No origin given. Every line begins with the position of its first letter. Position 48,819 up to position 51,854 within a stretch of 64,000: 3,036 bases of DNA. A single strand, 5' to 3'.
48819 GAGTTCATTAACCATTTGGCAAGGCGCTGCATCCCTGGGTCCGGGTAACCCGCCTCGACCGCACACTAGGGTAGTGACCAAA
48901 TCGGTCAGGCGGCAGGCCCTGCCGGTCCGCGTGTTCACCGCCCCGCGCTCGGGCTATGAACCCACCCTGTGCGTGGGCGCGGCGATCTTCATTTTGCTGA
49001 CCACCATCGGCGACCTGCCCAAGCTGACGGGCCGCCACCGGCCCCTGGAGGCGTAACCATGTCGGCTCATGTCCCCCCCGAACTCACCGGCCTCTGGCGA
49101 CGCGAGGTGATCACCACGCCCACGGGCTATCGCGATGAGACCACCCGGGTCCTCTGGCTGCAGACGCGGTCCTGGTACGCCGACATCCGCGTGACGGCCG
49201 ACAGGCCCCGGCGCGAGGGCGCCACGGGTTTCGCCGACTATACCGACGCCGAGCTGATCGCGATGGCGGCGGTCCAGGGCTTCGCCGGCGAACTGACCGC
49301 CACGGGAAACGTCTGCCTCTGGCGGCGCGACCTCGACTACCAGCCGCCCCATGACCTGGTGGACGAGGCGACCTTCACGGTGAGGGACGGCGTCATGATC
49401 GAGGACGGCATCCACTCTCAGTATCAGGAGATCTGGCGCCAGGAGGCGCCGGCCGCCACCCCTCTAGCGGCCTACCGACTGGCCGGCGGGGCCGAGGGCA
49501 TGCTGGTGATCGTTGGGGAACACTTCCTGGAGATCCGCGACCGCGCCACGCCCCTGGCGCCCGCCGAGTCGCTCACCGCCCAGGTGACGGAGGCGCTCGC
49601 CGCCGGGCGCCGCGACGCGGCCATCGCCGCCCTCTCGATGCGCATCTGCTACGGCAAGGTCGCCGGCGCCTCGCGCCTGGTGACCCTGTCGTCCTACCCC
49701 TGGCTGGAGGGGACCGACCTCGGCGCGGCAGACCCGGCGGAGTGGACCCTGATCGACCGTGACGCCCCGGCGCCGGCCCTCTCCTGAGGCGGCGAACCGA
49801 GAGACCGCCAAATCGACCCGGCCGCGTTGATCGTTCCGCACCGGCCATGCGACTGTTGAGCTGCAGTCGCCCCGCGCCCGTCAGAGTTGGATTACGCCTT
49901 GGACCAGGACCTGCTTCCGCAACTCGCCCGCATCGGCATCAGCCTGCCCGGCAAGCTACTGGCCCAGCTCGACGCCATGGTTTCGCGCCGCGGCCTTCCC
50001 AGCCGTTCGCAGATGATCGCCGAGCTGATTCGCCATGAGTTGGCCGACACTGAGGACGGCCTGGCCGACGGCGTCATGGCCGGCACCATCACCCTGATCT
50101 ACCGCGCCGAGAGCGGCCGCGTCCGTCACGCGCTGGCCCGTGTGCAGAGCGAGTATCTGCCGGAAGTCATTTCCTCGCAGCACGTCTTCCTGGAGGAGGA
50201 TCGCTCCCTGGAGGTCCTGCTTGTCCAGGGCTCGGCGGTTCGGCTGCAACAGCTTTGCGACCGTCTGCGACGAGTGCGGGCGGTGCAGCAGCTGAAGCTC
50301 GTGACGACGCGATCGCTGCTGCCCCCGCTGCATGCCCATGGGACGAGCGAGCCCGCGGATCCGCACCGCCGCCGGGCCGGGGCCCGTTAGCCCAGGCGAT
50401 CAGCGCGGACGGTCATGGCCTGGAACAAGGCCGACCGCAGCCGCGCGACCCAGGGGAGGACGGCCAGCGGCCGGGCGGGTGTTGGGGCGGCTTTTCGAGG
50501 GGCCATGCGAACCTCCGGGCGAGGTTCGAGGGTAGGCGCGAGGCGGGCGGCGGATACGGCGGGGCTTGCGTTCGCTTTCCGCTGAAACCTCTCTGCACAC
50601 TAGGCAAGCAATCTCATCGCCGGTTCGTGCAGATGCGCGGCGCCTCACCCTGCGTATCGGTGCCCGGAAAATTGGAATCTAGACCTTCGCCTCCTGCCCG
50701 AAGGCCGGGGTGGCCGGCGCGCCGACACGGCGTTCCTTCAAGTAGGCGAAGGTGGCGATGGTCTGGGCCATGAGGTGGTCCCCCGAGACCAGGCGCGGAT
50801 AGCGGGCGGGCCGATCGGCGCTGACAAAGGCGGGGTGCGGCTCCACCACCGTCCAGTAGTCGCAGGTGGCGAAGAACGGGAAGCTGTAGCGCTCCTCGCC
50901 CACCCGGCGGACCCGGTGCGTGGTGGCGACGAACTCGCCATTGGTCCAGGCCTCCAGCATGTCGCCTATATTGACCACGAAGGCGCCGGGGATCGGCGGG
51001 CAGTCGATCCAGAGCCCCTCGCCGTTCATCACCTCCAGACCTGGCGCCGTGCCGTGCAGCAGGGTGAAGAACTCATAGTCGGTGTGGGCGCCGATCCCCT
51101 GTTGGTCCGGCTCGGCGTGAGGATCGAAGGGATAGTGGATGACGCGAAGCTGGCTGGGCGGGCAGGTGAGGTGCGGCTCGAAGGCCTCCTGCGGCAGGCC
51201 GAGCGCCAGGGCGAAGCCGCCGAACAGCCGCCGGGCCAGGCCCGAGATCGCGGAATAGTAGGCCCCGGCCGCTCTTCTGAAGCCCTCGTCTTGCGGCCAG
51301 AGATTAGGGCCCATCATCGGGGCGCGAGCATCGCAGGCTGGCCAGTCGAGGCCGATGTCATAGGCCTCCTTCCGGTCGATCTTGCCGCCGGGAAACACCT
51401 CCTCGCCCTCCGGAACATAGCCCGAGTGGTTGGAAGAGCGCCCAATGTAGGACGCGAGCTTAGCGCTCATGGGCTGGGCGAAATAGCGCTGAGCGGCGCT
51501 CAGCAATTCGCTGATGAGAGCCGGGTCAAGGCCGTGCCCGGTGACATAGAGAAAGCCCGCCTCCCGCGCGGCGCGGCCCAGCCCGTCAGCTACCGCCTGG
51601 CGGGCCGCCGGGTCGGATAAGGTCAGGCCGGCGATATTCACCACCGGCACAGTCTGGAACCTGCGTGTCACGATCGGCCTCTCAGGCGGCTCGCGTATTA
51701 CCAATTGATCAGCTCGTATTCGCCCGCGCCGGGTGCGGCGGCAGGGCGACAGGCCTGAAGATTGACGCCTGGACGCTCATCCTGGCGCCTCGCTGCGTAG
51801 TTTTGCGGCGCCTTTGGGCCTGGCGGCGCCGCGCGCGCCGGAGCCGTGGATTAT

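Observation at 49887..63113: Urea/guanidine-carboxylase island controlled by NikR-fold proteins rather than a riboswitch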

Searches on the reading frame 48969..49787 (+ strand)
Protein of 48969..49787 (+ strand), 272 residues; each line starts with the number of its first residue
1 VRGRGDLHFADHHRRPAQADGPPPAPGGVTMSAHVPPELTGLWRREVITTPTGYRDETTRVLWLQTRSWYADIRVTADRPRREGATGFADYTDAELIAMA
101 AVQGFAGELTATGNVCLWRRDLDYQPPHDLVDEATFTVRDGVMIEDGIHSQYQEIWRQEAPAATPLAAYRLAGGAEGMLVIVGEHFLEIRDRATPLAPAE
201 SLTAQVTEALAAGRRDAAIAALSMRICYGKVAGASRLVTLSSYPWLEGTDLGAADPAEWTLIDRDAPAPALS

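Call 27: search_protein_families(library=pfam, proteins=[window:48969-49787:+], max_evalue=0.01)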
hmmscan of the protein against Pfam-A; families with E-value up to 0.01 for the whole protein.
window:48969-49787:+ (272 aa): 1 family
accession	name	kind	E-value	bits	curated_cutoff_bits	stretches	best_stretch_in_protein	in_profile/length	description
PF16815.10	HRI1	-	1.1e-05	25.8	27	1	44-190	4-165/226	Protein HRI1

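Call 117: search_protein_families(library=ncbifam, proteins=[window:49056-49787:+], max_evalue=0.001)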
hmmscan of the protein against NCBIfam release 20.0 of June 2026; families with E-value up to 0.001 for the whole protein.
window:49056-49787:+ (243 aa): 0 families

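Call 123: find_related_loci(query=window:49059-49787:+, collection=metagenome_contigs, flank=6000)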
Query window:49059-49787:+ (242 aa) in metagenome_contigs; peptide patterns used: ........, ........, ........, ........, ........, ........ (x = any residue, [..] = any of these).
195 stretches matched a pattern; 18 encode a relative of the query (tblastn E <= 1e-3); 18 distinct loci.
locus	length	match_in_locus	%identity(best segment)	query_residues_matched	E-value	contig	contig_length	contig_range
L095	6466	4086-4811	77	1-242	1e-120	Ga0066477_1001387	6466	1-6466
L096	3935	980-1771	56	1-242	1e-90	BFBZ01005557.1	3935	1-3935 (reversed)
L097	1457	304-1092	52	1-242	2e-83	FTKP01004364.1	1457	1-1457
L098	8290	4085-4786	53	1-227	1e-70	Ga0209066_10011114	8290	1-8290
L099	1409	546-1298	52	1-241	1e-71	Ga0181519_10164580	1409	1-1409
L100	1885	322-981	54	1-218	2e-68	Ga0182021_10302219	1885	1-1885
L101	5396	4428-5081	56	1-218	3e-65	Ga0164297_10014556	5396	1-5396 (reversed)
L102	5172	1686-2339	56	1-218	3e-65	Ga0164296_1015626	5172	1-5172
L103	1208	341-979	54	4-217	2e-68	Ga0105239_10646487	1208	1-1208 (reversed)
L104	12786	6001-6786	45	1-242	3e-64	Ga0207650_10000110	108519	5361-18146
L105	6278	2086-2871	45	1-242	3e-64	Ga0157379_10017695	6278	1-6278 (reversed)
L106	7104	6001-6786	44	1-242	9e-64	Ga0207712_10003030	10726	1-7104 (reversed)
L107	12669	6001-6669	49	1-218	2e-60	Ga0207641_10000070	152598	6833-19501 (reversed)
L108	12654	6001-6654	49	3-217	8e-58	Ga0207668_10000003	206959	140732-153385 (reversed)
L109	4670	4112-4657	51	1-179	8e-56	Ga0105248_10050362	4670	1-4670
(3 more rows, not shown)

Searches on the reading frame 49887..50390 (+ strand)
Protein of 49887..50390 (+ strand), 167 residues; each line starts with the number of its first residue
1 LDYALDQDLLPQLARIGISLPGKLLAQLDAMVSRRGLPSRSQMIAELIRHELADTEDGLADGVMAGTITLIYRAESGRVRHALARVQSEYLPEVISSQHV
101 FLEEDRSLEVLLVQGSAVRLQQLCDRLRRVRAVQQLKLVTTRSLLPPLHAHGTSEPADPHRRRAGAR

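Call 5: search_protein_families(library=pfam, proteins=[window:49887-50390:+], max_evalue=0.01)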
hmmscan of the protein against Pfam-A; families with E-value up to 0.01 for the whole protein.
window:49887-50390:+ (167 aa): 3 families
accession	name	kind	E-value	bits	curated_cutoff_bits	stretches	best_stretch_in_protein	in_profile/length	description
PF08753.17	NikR_C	-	1.2e-19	70.7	22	1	65-141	1-77/77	NikR C terminal nickel binding domain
PF01402.27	RHH_1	-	4.8e-07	30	20.5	1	15-53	1-38/39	Ribbon-helix-helix protein, copG family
PF15919.11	HicB_lk_antitox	-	0.0014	19.2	27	1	9-46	85-121/123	HicB_like antitoxin of bacterial toxin-antitoxin system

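Call 117: search_protein_families(library=ncbifam, proteins=[window:49887-50390:+], max_evalue=0.001)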
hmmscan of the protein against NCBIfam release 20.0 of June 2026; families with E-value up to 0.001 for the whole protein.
window:49887-50390:+ (167 aa): 5 families
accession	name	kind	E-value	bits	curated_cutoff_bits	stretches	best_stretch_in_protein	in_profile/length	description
NF003381.0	PRK04460.1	equivalog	1.5e-26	93.1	105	1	12-141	3-132/139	nickel-responsive transcriptional regulator NikR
NF002169.0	PRK01002.1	subfamily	6.6e-25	87.7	111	1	12-142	3-134/141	nickel responsive regulator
NF001884.0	PRK00630.1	subfamily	1.5e-16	60.8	119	1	12-142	9-142/148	nickel responsive regulator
NF002815.0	PRK02967.1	equivalog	3.7e-15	56.2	83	1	14-139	2-128/139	nickel-responsive transcriptional regulator NikR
TIGR02793.1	nikR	equivalog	1.7e-14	54.2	175.45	1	15-139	2-126/129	nickel-responsive transcriptional regulator NikR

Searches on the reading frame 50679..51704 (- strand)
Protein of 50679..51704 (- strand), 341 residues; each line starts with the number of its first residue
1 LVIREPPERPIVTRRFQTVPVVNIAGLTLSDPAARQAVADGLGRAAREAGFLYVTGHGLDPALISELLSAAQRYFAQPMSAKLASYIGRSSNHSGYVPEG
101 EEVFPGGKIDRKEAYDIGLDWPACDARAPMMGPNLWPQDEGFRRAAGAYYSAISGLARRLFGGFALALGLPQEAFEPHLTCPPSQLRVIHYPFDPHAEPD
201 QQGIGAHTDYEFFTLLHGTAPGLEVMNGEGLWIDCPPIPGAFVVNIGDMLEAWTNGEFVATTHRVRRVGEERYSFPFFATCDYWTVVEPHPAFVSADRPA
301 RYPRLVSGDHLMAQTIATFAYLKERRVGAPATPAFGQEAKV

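Call 5: search_protein_families(library=pfam, proteins=[window:50679-51704:-], max_evalue=0.01)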
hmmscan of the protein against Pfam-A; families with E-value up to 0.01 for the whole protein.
window:50679-51704:- (341 aa): 2 families
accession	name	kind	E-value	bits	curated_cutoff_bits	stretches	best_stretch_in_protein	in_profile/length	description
PF03171.26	2OG-FeII_Oxy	-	1.5e-25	89.9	23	1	185-279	3-99/101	2OG-Fe(II) oxygenase superfamily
PF14226.12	DIOX_N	-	1.9e-24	87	27.3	1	19-138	1-116/117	non-haem dioxygenase in morphine synthesis N-terminal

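Call 28: search_solved_structures(query=window:50679-51671:-, max_evalue=0.00001)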
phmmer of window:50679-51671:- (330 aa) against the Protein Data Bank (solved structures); distinct sequences matched with E-value up to 0.00001: 71 (the best 60 are shown).
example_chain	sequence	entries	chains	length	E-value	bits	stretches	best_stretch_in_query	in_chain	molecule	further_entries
9ovh_A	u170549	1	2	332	1e-56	195.7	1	6-285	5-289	2-oxoglutarate-dependent ethylene/succinate-forming enzyme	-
6jyv_A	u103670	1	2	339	2.9e-50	174.5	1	7-279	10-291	Probable iron/ascorbate oxidoreductase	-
3oox_A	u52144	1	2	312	8.8e-39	136.8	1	28-305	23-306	putative 2OG-Fe(II) oxygenase family protein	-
6xjj_A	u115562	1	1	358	8.6e-33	117.1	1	6-271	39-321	2-oxoglutarate-dependent dioxygenase tropC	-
9l50_A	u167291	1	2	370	3.7e-29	105.1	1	6-269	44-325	ring expansion oxygenase SpoC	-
9l51_A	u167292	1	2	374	3.8e-29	105.1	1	6-269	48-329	ring expansion oxygenase SpoC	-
9l52_A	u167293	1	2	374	2.3e-28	102.5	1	6-269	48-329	ring expansion oxygenase SpoC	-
9ig3_A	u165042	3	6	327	9.7e-28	100.5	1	23-269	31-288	2-oxoglutarate-dependent dioxygenase traH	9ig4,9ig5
5c3p_A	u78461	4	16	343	1.7e-24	89.8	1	8-308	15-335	Thymine dioxygenase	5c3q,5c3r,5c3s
1bk0_A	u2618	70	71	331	3.4e-23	85.5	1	7-300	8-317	ISOPENICILLIN N SYNTHASE | ISOPENICILLIN N SYNTHETASE | Anaerobic Fixed Target Structure of Isopenicillin N synthase in complex with Fe and ACV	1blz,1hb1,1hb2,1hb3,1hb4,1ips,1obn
2bjs_A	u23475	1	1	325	3.5e-23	85.5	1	7-300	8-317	ISOPENICILLIN N SYNTHETASE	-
9s1k_A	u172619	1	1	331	8.9e-23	84.1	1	7-300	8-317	Isopenicillin N synthase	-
9s1j_A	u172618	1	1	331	8.9e-23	84.1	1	7-300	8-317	Isopenicillin N synthase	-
6zam_A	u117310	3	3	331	1.2e-22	83.7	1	7-300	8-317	Isopenicillin N synthase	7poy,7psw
9gi5_A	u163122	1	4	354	1.6e-22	83.3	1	7-309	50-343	Os06g0176700 protein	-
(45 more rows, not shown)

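Call 117: search_protein_families(library=ncbifam, proteins=[window:50679-51671:-], max_evalue=0.001)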
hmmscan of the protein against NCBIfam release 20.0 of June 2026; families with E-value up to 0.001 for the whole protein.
window:50679-51671:- (330 aa): 0 families
